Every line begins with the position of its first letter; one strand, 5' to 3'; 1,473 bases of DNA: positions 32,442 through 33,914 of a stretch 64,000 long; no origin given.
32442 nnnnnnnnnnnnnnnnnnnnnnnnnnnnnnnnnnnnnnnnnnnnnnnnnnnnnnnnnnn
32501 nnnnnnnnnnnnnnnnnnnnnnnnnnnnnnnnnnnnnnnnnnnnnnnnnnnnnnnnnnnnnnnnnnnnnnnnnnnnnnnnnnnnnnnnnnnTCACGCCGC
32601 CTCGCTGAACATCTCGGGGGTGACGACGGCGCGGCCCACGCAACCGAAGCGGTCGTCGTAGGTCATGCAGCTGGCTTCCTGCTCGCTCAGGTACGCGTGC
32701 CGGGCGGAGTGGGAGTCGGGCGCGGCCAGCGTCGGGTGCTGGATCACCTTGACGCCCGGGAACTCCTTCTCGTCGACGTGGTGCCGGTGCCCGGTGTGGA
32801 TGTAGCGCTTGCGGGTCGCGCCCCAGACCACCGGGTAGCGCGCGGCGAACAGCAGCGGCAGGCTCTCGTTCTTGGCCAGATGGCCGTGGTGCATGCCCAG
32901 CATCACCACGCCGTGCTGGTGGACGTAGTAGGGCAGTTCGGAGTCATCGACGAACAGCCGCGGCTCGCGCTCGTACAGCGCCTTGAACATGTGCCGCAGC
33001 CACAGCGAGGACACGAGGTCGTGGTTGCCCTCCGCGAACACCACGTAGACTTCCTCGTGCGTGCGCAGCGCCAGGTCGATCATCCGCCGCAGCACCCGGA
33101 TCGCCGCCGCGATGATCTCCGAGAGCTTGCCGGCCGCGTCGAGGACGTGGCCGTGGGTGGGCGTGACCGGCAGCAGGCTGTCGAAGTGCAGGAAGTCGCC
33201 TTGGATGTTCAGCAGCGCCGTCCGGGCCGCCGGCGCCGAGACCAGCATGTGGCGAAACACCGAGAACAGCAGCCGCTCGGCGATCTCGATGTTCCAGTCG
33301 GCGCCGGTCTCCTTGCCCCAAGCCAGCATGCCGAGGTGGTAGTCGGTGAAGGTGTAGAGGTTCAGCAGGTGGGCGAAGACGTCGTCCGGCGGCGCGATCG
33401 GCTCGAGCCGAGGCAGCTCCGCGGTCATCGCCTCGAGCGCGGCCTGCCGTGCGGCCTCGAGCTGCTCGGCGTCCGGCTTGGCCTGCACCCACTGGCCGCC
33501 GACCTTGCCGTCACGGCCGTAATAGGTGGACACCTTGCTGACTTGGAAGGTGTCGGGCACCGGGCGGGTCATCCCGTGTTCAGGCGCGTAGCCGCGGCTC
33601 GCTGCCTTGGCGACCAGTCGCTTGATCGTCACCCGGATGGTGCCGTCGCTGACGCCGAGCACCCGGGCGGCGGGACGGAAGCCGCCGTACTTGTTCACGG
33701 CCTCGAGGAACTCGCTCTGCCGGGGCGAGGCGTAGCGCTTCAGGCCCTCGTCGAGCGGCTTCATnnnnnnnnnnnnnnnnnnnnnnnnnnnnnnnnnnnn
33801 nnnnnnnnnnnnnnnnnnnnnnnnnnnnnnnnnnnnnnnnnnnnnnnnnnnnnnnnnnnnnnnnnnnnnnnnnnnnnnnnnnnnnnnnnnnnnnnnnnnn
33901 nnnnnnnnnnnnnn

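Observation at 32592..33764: HTH-fused calcineurin-like metallophosphoesterase inserted between the gpI-like and gpJ-like tail genes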

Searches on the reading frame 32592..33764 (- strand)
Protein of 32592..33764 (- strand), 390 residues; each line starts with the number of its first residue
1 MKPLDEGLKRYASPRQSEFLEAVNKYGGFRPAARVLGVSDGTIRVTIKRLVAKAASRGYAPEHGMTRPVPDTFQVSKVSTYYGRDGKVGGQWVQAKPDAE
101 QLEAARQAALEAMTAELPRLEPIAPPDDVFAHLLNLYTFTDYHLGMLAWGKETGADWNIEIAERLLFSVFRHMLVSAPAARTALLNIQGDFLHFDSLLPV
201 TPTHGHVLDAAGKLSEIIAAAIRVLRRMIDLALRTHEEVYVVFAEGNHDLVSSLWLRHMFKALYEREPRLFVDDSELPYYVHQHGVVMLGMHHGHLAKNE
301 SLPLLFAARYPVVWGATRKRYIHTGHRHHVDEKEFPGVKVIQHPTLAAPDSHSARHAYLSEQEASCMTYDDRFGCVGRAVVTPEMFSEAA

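Call 5: search_protein_families(library=pfam, proteins=[window:32592-33764:-], max_evalue=0.01)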
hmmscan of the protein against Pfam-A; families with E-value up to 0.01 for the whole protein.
window:32592-33764:- (390 aa): 2 families
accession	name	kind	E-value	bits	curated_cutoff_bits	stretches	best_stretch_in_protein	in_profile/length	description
PF00126.33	HTH_1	-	0.0063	16.9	26.6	0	15-50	2-37/60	Bacterial regulatory helix-turn-helix protein, lysR family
PF18024.7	HTH_50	-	0.0078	16.3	27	0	20-43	17-40/50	Helix-turn-helix domain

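Call 6: search_protein_families(library=phrogs, proteins=[window:32592-33764:-], max_evalue=0.001)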
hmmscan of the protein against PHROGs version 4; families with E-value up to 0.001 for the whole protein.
window:32592-33764:- (390 aa): 4 families
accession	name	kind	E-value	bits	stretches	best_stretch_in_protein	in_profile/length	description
phrog_704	-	DNA, RNA and nucleotide metabolism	2.3e-109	367.1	1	30-386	23-389/390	DNA repair exonuclease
phrog_20762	-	unknown function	5.5e-25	88.9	1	271-385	2-117/117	-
phrog_20703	-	unknown function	7.5e-22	79.4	1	52-204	83-234/258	-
phrog_284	-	DNA, RNA and nucleotide metabolism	2.5e-06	27.7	1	206-372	199-383/398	exonuclease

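Call 7: search_dna_similar(query=window:32592-33764:-, collection=phages, mode=protein, max_rows=40)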
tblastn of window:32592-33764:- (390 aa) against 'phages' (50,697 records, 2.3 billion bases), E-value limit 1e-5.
Records with a match: 2016; places in all: 2032; records where one place covers at least 80% of the query: 1844.
Best place of each record, by identity: <60% 2016.
By first word of the organism name: Escherichia 559; Klebsiella 468; Salmonella 373; Vibrio 254; Campylobacter 59; Shigella 41; Rhodobacter 23; Yersinia 17; Ruegeria 17; Citrobacter 16; and 51 more.
By host as written in the record: - 376; Klebsiella pneumoniae 211; Escherichia coli 203; Salmonella enterica subsp. enterica serovar Enteritidis 55; Escherichia coli K-12 MG1655 54; Salmonella enterica 52; Salmonella enterica subsp. enterica serovar Typhimurium 44; Escherichia coli DSM 12242 43; and 377 more.
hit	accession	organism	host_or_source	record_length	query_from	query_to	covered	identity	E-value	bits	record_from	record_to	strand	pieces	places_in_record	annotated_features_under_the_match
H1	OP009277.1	Rhodobacter phage RcMaeve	Rhodobacter capsulatus YW1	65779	4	387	98%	50.3%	4e-109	357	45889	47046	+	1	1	metallophosphoesterase | hypothetical protein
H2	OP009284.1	Rhodobacter phage RcPeripeteia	Rhodobacter capsulatus YW1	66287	4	387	98%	50.3%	4e-109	357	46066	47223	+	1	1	metallophosphoesterase | hypothetical protein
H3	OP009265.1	Rhodobacter phage RcAqua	Rhodobacter capsulatus YW1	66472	4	387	98%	50.3%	4e-109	357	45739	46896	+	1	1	metallophosphoesterase | hypothetical protein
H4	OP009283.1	Rhodobacter phage RcPacific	Rhodobacter capsulatus YW1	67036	4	387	98%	50.3%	4e-109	357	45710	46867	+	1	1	metallophosphoesterase | hypothetical protein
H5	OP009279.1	Rhodobacter phage RcMcLean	Rhodobacter capsulatus YW1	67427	4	387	98%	50.3%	4e-109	357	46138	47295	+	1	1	metallophosphoesterase | hypothetical protein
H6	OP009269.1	Rhodobacter phage RcDora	Rhodobacter capsulatus YW1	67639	4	387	98%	50.3%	4e-109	357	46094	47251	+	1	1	metallophosphoesterase | hypothetical protein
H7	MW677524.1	Rhodobacter phage RcSalem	Rhodobacter capsulatus YW1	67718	4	387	98%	50.3%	4e-109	357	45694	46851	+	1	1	50: metallophosphoesterase | 49: hypothetical protein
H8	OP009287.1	Rhodobacter phage RcWata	Rhodobacter capsulatus YW1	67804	4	387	98%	50.3%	4e-109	357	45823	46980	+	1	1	metallophosphoesterase | hypothetical protein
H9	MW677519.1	Rhodobacter phage RcMrWorf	Rhodobacter capsulatus YW1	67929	4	387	98%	50.3%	4e-109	357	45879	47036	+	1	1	50: metallophosphoesterase | 49: hypothetical protein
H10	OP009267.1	Rhodobacter phage RcBigEagle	Rhodobacter capsulatus YW1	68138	4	387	98%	50.3%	4e-109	357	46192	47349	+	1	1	metallophosphoesterase | hypothetical protein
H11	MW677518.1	Rhodobacter phage RcMcDreamy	Rhodobacter capsulatus YW1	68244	4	387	98%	50.3%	4e-109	357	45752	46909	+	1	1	50: metallophosphoesterase | 49: hypothetical protein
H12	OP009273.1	Rhodobacter phage RcKeef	Rhodobacter capsulatus YW1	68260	4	387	98%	50.3%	4e-109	357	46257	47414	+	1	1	metallophosphoesterase | hypothetical protein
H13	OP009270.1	Rhodobacter phage RcExplorer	Rhodobacter capsulatus YW1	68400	4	387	98%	50.3%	4e-109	357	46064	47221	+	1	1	metallophosphoesterase | hypothetical protein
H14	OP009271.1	Rhodobacter phage RcJoli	Rhodobacter capsulatus YW1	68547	4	387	98%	50.3%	4e-109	357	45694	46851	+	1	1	metallophosphoesterase | hypothetical protein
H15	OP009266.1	Rhodobacter phage RcAquaphina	Rhodobacter capsulatus YW1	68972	4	387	98%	50.3%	4e-109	357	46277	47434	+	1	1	metallophosphoesterase | hypothetical protein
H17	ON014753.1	Pseudanabaena phage Pam1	Pseudanabaena sp.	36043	1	386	99%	49.5%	9e-106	347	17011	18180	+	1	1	DNA polymerase II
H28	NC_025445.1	Escherichia phage J8-65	Escherichia coli K-12 IJ2038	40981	16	386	95%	42.9%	3e-73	253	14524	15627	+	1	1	DNA repair exonuclease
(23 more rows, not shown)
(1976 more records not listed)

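Call 8: search_protein_families(library=ncbifam, proteins=[window:32592-33764:-], max_evalue=0.01)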
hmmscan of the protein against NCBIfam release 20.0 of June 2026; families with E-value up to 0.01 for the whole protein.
window:32592-33764:- (390 aa): 0 families

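Call 9: get_annotated_region(hit=H1, flank=9000)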
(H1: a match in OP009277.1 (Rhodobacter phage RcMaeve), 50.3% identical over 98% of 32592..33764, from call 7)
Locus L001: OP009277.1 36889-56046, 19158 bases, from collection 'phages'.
description: Rhodobacter phage RcMaeve, complete genome.
organism: Rhodobacter phage RcMaeve (NCBI taxid 2970519)
taxonomy: Viruses; Duplodnaviria; Heunggongvirae; Uroviricota; Caudoviricetes; Casjensviridae
host: Rhodobacter capsulatus YW1; source: water; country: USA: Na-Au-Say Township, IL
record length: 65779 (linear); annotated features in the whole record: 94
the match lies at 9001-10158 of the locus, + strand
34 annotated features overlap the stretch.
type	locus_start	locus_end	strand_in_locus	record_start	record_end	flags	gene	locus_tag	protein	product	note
CDS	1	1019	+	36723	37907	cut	-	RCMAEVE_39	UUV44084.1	minor tail protein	-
CDS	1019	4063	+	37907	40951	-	-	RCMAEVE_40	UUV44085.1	GTA TIM-barrel-like domain protein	-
CDS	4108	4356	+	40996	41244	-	-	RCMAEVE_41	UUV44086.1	gene transfer agent protein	-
CDS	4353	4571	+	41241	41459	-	-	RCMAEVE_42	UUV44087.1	hypothetical protein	-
CDS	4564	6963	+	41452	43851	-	-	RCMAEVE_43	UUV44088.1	minor tail protein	-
CDS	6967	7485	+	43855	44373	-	-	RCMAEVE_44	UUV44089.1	hypothetical protein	-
CDS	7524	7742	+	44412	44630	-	-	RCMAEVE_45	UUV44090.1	holin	-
CDS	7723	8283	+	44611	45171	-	-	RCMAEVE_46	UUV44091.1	endolysin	-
CDS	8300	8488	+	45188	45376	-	-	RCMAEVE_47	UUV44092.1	hypothetical protein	-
CDS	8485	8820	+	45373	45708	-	-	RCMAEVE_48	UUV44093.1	hypothetical protein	-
CDS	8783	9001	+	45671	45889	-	-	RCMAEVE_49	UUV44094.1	hypothetical protein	-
CDS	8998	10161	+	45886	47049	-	-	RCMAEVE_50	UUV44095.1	metallophosphoesterase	-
CDS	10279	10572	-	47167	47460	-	-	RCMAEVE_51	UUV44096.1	hypothetical protein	-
CDS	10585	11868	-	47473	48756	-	-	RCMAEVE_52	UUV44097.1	DNA methyltransferase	-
CDS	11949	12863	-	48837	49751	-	-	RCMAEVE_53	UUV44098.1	ThyX-like thymidylate synthase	-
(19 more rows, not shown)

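Call 10: get_annotated_region(hit=H28, flank=9000)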
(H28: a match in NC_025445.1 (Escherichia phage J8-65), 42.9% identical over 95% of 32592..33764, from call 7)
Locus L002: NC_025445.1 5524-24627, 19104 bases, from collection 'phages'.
description: Enterobacteria phage J8-65, complete genome.
organism: Escherichia phage J8-65 (NCBI taxid 1536597)
taxonomy: Viruses; Duplodnaviria; Heunggongvirae; Uroviricota; Caudoviricetes; Autographiviridae; Bonnellvirus; Bonnellvirus J865
host: Escherichia coli K-12 IJ2038; source: -; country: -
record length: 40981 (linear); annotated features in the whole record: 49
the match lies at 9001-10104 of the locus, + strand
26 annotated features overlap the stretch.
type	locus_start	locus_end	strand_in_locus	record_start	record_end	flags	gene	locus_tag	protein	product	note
CDS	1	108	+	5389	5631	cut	-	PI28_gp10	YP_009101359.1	hypothetical protein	-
CDS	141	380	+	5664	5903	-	-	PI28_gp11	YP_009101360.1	hypothetical protein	-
CDS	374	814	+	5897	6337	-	-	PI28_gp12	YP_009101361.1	hypothetical protein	-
CDS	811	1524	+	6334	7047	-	-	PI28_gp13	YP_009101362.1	DNA primase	similar to LIMEzero gp17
CDS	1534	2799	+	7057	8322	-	-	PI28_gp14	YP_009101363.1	AAA family ATPase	similar to LIMEzero gp18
CDS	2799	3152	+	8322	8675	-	-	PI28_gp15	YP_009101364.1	hypothetical protein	C-terminus similar to LIMEzero gp19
CDS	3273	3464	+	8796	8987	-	-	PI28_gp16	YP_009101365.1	hypothetical protein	similar to LIMEzero gp20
CDS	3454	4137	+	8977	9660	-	-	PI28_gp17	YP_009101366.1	nucleotidyltransferase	similar to LIMEzero gp22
CDS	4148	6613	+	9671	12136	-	-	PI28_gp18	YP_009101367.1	DNA polymerase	similar to LIMEzero gp23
CDS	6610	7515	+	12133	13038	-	-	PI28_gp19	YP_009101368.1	hypothetical protein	similar to LIMEzero gp24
CDS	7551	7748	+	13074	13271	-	-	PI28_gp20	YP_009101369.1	hypothetical protein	-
CDS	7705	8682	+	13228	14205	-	-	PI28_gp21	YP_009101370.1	exonuclease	similar to LIMEzero gp25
CDS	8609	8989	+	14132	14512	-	-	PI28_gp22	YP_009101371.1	endonuclease VII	similar to LIMEzero gp26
CDS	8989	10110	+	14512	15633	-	-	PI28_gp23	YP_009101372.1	DNA repair exonuclease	similar to LIMEzero gp27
CDS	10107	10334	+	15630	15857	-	-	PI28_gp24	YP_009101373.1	hypothetical protein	similar to LIMEzero gp29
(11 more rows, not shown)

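Call 11: get_annotated_region(hit=H17, flank=9000)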
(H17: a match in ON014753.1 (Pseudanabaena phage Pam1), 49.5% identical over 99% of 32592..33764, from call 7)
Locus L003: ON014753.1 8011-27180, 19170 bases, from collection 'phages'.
description: Pseudanabaena phage Pam1, complete genome.
organism: Pseudanabaena phage Pam1 (NCBI taxid 2936517)
taxonomy: Viruses; Duplodnaviria; Heunggongvirae; Uroviricota; Caudoviricetes
host: Pseudanabaena sp.; source: water samples from the Lake Chaohu; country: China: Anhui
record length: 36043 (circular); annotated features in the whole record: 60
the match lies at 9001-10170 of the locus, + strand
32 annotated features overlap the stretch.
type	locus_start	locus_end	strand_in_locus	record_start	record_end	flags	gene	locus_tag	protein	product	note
CDS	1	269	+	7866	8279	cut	-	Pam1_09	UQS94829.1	hypothetical protein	-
CDS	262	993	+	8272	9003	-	-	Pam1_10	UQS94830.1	hypothetical protein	-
CDS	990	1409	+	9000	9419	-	-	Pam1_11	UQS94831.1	acetyltransferase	Acetyltransferase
CDS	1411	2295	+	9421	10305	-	-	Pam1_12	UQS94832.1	needle protein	Needle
CDS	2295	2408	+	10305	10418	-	-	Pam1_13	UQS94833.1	hypothetical protein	-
CDS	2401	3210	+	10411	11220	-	-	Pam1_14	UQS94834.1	DNA/protein translocase of injectosome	-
CDS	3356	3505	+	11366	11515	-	-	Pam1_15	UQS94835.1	hypothetical protein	-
CDS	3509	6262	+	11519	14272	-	-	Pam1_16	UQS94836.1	mediator of RNA polymerase II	Mediator of RNA polymerase II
CDS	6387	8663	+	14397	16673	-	-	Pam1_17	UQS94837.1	tail spike protein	Tail spike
CDS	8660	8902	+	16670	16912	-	-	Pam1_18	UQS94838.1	hypothetical protein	-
CDS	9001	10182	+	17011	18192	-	-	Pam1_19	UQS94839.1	DNA polymerase II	-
CDS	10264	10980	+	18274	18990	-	-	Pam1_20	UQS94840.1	HNH restriction endonuclease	Endonuclease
CDS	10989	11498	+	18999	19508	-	-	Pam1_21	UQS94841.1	lysozyme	Lysozyme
CDS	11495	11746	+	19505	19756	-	-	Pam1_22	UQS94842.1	hypothetical protein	-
CDS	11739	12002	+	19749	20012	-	-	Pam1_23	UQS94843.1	hypothetical protein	-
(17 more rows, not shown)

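Call 12: search_dna_similar(query=window:32592-33764:-, collection=phages, mode=protein, max_rows=60, rows=spread)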
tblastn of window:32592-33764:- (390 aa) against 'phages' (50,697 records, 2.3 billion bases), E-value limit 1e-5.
Records with a match: 2016; places in all: 2032; records where one place covers at least 80% of the query: 1844.
Best place of each record, by identity: <60% 2016.
By first word of the organism name: Escherichia 559; Klebsiella 468; Salmonella 373; Vibrio 254; Campylobacter 59; Shigella 41; Rhodobacter 23; Yersinia 17; Ruegeria 17; Citrobacter 16; and 51 more.
By host as written in the record: - 376; Klebsiella pneumoniae 211; Escherichia coli 203; Salmonella enterica subsp. enterica serovar Enteritidis 55; Escherichia coli K-12 MG1655 54; Salmonella enterica 52; Salmonella enterica subsp. enterica serovar Typhimurium 44; Escherichia coli DSM 12242 43; and 377 more.
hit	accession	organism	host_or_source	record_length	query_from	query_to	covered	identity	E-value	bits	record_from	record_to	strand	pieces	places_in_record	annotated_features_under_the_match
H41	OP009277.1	Rhodobacter phage RcMaeve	Rhodobacter capsulatus YW1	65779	4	387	98%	50.3%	4e-109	357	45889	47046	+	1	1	metallophosphoesterase | hypothetical protein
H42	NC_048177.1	Escherichia phage Lidtsur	Escherichia coli MG1655 K12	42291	28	387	92%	43.2%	6e-71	247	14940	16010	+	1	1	DNA repair exonuclease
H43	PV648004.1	Vibrio phage JSF38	Vibrio cholerae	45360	52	387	86%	44.6%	4e-80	273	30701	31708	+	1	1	hypothetical protein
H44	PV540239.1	Klebsiella phage BUCT791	Klebsiella pneumoniae K4069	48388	33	388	91%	40.3%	5e-66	233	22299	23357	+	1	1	hypothetical protein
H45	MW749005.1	Escherichia phage vB_EcoS_Sponge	Escherichia coli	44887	30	386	92%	39.0%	5e-60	215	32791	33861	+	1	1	putative phosphoesterase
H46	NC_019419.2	Escherichia phage JL1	Escherichia coli O157:H7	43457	30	386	92%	38.7%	2e-59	214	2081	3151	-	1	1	DNA repair exonuclease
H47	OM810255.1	Escherichia phage UTI-CM001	Escherichia coli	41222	33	386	91%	38.8%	2e-61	219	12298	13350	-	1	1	hypothetical protein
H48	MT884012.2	Escherichia phage vb_EcoS_bov11C2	Escherichia coli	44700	30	386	92%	38.4%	3e-59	213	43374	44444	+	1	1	hypothetical protein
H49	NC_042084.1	Escherichia phage VB_EcoS-Golestan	Escherichia coli 333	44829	33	386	91%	38.5%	5e-61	218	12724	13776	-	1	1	DNA repair exonuclease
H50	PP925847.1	Escherichia phage Zumzum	Escherichia coli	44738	30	386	92%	38.2%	7e-59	212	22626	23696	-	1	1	DNA repair exonuclease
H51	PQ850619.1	Escherichia phage MarieHeimVoegtlin_Bas70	Escherichia coli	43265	33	386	91%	38.3%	1e-59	214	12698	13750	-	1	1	DNA repair exonuclease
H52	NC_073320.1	Escherichia phage 26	Escherichia coli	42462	33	386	91%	38.0%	5e-62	221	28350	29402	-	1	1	hypothetical protein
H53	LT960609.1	Escherichia phage SECphi18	Escherichia coli MG1655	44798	58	386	84%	39.6%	8e-59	212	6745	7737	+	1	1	record has no annotation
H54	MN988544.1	Rhizobium phage RHph_Y21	Rhizobium phaseoli N841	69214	61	390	85%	39.0%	4e-43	166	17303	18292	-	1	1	hypothetical protein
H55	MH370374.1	Salmonella phage S123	Salmonella enterica serotype ...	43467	44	386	88%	36.9%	2e-60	216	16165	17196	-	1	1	hypothetical protein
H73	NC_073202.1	Salmonella phage celemicas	Salmonella enterica subsp. enterica ...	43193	44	388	88%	35.5%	2e-57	207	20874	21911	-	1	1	calcineurin-like phosphoesterase superfamily domain protein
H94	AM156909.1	Escherichia phage Rtp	Escherichia Coli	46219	64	387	83%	33.3%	1e-41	162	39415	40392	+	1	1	rtp61: conserved protein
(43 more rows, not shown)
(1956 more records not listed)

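Call 14: find_related_loci(query=window:32592-33764:-, collection=viral_contigs, flank=6000)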
Query window:32592-33764:- (390 aa) in viral_contigs; peptide patterns used: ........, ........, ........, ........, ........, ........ (x = any residue, [..] = any of these).
10 stretches matched a pattern; 5 encode a relative of the query (tblastn E <= 1e-3); 5 distinct loci.
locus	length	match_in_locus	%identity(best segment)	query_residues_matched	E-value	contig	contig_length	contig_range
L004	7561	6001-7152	55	4-387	1e-147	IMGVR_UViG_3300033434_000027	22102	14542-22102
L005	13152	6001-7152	41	4-386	5e-100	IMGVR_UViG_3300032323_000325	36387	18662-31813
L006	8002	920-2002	41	3-386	3e-89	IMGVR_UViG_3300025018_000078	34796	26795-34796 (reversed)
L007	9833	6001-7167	41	4-389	3e-88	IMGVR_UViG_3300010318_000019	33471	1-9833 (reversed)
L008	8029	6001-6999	32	32-369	1e-47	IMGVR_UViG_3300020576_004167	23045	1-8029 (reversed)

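Call 15: find_homologous_proteins(query=window:32592-33764:-, max_evalue=0.00001)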
Query window:32592-33764:- (390 aa): 3570 proteins with E <= 0.00001 among 8000 candidates; the best 120 are listed.
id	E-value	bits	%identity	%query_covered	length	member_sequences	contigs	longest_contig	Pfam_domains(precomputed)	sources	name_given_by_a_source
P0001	5.8e-264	893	100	100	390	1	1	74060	-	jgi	jgi:hypothetical protein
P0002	1.7e-153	529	60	99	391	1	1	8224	-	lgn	-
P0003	5.8e-150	518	59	98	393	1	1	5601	-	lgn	-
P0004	1.9e-149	516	58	98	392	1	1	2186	-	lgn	-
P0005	5.1e-149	515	59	98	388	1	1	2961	PF18024.8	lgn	-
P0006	5.4e-149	515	59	99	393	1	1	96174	PF00126.34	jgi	-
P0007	7.4e-149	514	58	98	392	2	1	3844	-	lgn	-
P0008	7.6e-149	514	58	98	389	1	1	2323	-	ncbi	-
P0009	1.6e-148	513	58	98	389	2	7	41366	-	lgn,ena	-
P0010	2.2e-148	513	56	99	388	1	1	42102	-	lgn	-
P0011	1.9e-147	509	57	98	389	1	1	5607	-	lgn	-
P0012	2.4e-147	509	58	98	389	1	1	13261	-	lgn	-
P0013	2.8e-147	509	57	98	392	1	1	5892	-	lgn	-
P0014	3.9e-147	508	56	98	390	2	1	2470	-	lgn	-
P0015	5.7e-147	508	57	99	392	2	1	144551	-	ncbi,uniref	ncbi:hypothetical protein [Phenylobacterium conjunctum]|uniref:Oxidoreductase n=1 Tax=Phenylobacteri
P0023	8.7e-146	504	59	98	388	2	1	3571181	-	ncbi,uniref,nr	ncbi:LysR family transcriptional regulator [Cupriavidus gilardii]|uniref:LysR family transcriptional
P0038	5.8e-145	501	57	99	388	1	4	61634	-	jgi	jgi:hypothetical protein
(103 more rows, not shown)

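Call 16: find_encoding_contigs(protein=P0006, flank=8000, max_places=2)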
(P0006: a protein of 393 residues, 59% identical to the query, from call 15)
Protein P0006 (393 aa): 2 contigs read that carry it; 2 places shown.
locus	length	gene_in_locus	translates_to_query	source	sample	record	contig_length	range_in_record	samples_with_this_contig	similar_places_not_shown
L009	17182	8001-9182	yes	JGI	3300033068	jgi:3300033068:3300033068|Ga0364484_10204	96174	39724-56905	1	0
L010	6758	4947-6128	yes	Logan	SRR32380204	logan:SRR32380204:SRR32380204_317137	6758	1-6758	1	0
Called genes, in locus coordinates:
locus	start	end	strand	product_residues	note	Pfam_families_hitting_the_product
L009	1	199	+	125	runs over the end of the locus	-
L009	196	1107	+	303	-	-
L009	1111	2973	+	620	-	-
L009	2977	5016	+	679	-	-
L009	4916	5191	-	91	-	-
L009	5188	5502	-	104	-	-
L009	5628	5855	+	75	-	-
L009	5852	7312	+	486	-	-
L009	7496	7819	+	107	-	-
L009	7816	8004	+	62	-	-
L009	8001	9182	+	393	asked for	PF00126:HTH_1 (weak)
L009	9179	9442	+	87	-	-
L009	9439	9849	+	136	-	PF13539:Peptidase_M15_4 (faint)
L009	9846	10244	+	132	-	-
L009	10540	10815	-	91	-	-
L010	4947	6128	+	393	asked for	PF00126:HTH_1 (weak)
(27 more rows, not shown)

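Call 17: find_encoding_contigs(protein=P0023, flank=8000, max_places=2)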
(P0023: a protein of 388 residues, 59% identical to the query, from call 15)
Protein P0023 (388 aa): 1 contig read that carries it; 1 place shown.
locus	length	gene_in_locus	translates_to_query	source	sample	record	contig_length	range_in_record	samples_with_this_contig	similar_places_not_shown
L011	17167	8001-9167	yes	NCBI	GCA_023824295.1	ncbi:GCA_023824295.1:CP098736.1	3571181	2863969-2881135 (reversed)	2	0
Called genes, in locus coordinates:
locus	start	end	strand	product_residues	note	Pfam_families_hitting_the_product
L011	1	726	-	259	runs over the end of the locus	PF00717:Peptidase_S24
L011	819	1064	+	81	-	PF15943:YdaS_toxin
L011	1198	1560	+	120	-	-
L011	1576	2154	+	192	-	PF01844:HNH, PF14279:HNH_5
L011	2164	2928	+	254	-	-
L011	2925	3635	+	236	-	-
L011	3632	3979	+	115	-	-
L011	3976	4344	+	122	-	-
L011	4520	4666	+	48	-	-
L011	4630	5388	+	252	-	PF00145:DNA_methylase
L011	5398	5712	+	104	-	-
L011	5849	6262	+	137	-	PF05772:NinB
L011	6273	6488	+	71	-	-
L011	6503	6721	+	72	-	PF11753:DUF3310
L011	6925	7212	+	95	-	PF06147:DUF968 (weak)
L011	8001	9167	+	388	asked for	-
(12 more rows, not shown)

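Call 18: find_encoding_contigs(protein=P0038, flank=8000, max_places=2)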
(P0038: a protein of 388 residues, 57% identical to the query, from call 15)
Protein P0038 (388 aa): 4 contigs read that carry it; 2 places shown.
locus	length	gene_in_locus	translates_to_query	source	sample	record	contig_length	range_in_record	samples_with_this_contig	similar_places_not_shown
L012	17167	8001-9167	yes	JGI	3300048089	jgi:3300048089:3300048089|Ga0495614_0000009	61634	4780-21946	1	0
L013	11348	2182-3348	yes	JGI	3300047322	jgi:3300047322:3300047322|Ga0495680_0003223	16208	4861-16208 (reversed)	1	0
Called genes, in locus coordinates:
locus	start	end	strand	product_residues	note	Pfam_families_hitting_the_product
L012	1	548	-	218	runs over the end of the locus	-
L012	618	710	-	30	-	-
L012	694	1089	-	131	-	-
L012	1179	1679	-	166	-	PF13392:HNH_3, PF00847:AP2 (weak)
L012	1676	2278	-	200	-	-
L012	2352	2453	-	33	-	-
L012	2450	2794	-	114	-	PF18909:dGTP_diPhyd_N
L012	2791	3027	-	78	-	PF23978:DUF7303 (weak)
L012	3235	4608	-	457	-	PF00772:DnaB, PF03796:DnaB_C, PF06745:ATPase (weak), PF13481:AAA_25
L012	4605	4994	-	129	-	PF27050:Phage_P22_Y8K6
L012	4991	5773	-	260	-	-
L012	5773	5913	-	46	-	-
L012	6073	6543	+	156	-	-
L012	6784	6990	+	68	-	-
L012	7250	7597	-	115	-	-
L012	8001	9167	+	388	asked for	-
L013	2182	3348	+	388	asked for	-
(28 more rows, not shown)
